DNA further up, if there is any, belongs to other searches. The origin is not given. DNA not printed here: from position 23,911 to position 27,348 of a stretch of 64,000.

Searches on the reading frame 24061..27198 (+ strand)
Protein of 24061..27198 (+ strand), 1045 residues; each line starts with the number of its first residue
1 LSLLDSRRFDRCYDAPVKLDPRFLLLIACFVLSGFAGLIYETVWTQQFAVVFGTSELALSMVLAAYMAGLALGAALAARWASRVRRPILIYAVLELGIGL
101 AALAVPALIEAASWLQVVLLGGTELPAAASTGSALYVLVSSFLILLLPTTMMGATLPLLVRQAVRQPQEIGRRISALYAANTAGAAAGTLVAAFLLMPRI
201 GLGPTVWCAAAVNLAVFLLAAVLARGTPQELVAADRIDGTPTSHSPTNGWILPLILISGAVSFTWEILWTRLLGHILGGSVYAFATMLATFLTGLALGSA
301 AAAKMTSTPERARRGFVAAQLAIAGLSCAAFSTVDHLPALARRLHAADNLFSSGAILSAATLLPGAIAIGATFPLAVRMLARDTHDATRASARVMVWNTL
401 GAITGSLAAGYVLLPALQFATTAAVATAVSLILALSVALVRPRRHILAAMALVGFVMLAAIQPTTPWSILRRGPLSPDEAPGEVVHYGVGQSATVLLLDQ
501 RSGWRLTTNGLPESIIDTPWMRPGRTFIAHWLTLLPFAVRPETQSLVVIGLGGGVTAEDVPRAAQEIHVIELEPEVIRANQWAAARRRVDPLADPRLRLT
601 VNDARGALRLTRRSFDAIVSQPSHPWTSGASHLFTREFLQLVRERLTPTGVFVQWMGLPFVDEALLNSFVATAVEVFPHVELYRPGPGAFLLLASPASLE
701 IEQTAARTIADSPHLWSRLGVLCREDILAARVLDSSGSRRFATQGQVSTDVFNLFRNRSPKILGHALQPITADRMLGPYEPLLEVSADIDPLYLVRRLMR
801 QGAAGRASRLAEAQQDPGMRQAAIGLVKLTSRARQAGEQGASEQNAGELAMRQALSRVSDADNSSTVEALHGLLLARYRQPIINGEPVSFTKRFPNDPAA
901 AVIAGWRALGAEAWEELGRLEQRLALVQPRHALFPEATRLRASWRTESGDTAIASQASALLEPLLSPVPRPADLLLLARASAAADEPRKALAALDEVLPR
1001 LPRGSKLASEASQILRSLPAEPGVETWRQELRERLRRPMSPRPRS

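Call 45: search_protein_families(library=pfam, proteins=[window:24061-27198:+], max_evalue=0.00001)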
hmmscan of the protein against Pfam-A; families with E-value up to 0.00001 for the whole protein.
window:24061-27198:+ (1045 aa): 2 families
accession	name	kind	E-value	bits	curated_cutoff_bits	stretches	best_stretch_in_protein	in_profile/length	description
PF01564.23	Spermine_synth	-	4.9e-11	43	22.9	1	535-683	11-159/186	Spermine/spermidine synthase domain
PF07690.21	MFS_1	-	1.2e-07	31.4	33.4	1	27-336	2-292/347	Major Facilitator Superfamily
